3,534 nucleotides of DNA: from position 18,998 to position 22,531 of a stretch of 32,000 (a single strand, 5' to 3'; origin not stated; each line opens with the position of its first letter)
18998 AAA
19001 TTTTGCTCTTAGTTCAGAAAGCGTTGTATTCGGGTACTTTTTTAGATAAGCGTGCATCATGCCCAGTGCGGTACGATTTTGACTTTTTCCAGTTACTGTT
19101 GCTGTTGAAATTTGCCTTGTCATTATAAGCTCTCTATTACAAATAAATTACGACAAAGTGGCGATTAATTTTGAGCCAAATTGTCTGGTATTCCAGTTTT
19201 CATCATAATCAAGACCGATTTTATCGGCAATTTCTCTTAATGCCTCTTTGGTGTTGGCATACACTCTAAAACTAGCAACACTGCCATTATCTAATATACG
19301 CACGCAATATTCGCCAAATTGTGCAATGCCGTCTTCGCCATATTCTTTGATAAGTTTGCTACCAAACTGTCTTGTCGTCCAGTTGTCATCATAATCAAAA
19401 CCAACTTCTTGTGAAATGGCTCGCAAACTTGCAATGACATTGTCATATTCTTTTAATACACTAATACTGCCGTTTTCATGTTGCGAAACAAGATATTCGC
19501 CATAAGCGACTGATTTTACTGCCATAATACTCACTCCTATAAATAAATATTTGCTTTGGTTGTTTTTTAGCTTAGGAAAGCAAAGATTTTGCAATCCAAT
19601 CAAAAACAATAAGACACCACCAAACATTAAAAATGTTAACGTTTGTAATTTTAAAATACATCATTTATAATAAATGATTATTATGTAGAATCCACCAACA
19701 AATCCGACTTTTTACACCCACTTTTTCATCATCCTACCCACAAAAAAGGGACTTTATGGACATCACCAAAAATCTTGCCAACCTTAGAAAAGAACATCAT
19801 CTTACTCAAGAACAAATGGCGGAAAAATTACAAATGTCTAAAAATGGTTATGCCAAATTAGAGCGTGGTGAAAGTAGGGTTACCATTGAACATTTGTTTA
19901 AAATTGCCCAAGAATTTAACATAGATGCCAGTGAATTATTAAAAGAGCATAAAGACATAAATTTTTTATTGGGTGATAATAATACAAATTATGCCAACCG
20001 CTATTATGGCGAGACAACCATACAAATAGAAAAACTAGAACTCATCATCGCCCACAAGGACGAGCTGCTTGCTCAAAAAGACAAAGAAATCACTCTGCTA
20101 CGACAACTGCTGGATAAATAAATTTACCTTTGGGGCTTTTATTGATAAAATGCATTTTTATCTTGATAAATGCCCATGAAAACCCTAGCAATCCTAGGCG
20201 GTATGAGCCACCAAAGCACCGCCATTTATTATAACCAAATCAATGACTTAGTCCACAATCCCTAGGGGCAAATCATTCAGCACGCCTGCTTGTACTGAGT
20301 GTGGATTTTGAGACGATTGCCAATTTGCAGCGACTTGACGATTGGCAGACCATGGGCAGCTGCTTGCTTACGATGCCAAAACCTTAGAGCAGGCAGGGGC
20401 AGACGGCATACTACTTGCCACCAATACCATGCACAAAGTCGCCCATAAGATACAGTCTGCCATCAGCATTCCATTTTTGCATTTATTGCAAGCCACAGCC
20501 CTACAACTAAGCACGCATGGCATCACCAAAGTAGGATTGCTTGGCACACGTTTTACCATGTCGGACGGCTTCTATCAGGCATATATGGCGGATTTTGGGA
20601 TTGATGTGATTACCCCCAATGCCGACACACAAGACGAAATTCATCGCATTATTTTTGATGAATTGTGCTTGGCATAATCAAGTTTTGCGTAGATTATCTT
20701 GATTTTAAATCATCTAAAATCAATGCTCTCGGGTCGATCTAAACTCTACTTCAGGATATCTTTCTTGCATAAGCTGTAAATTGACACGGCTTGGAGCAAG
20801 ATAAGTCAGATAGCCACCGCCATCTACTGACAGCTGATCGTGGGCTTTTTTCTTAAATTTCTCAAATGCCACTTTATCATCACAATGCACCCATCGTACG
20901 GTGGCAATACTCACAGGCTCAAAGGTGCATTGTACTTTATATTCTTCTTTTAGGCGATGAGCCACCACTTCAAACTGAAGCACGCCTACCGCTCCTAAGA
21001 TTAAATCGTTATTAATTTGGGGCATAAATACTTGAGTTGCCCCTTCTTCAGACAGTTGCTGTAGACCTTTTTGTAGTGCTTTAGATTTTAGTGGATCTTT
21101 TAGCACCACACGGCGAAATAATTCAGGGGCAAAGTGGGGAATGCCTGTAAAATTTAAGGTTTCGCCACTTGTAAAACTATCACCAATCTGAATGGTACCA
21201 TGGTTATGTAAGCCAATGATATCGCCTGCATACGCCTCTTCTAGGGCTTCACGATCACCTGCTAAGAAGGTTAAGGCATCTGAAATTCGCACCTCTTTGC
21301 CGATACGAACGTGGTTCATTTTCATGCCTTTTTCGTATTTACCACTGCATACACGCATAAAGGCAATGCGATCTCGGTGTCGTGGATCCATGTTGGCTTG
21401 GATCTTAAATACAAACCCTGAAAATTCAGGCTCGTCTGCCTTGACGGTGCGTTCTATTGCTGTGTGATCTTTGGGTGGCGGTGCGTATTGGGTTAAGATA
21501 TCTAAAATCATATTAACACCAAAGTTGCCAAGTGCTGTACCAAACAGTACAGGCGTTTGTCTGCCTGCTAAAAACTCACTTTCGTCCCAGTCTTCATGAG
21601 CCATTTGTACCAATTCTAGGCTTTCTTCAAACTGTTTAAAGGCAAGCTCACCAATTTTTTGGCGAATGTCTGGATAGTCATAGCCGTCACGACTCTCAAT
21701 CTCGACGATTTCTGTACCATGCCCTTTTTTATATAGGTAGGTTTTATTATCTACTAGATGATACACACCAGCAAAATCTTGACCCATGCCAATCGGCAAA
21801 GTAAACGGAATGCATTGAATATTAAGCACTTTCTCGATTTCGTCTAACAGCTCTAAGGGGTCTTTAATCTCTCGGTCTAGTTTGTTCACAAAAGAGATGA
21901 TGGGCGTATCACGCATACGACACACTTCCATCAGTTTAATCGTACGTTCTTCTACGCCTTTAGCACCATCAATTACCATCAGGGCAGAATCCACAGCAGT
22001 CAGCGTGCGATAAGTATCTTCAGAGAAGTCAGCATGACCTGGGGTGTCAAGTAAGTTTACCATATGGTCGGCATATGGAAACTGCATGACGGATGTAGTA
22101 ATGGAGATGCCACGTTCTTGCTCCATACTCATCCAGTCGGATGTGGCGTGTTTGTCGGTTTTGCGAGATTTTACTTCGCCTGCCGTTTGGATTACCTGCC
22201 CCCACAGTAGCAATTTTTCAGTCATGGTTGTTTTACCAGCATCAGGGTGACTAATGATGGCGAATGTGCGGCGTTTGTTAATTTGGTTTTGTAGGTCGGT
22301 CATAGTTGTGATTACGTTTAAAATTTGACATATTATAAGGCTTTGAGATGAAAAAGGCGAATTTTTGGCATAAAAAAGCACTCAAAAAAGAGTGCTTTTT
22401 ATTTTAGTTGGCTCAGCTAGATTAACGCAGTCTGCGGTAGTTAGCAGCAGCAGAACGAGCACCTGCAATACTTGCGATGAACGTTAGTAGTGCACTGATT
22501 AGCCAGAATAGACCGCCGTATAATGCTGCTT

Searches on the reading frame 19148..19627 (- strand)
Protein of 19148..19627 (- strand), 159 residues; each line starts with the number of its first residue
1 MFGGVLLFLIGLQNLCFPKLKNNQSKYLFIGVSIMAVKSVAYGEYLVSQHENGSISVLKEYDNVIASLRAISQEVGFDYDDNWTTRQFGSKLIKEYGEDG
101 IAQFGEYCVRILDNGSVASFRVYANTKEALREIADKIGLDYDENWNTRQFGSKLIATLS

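Call 5: search_protein_families(library=pfam, proteins=[window:19148-19627:-], max_evalue=1)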
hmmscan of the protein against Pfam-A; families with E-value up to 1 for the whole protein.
window:19148-19627:- (159 aa): 1 family
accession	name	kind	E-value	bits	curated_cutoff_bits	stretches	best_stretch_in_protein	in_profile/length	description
PF22325.2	CR4_N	-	0.0068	16.9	27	0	105-146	21-62/80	Interferon-gamma receptor, N-terminal domain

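Call 6: search_protein_families(library=ncbifam, proteins=[window:19148-19627:-], max_evalue=1)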
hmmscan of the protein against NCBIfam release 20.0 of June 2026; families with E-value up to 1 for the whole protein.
window:19148-19627:- (159 aa): 1 family
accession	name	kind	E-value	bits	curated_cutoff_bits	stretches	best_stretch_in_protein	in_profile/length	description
NF041415.1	halo_CC_star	equivalog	0.082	13.2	55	0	69-81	35-47/55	halo-CC-star protein HcsS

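Call 9: search_protein_families(library=phrogs, proteins=[window:19148-19627:-], max_evalue=0.1)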
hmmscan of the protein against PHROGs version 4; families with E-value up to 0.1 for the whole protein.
window:19148-19627:- (159 aa): 3 families
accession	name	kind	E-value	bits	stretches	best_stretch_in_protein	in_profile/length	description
phrog_10035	-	unknown function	0.0001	23.8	1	43-85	52-93/106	-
phrog_19776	-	unknown function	0.037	15.2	0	43-87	12-56/128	-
phrog_38341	-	unknown function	0.093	13.9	0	59-139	7-77/123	-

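Call 10: search_protein_families(library=padloc, proteins=[window:19148-19627:-], max_evalue=0.1)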
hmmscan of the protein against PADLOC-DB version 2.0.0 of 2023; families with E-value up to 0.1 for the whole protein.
window:19148-19627:- (159 aa): 0 families

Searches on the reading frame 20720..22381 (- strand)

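Call 67: search_protein_families(library=pfam, proteins=[window:20720-22381:-], max_evalue=0.001)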
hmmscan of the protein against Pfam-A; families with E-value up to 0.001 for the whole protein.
window:20720-22381:- (553 aa): 6 families
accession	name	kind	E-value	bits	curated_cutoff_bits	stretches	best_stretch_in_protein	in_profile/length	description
PF00009.33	GTP_EFTU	-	2.1e-49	168.1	26.5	1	36-302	2-188/188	Elongation factor Tu GTP binding domain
PF16658.11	RF3_C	-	2e-46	157.5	40.1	1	411-538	1-131/132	Class II release factor RF3, C-terminal domain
PF22042.2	EF-G_D2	-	4.8e-25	87.9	27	1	319-405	1-83/84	Elongation factor G domain 2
PF03144.31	GTP_EFTU_D2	-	3.4e-11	43.8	30.3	1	338-403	2-72/73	Elongation factor Tu domain 2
PF14492.12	EFG_III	-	1.8e-05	25.1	27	1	425-488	10-74/75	Elongation Factor G, domain III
PF01926.29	MMR_HSR1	-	2.5e-05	24.8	21.9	1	40-167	2-113/113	50S ribosome-binding GTPase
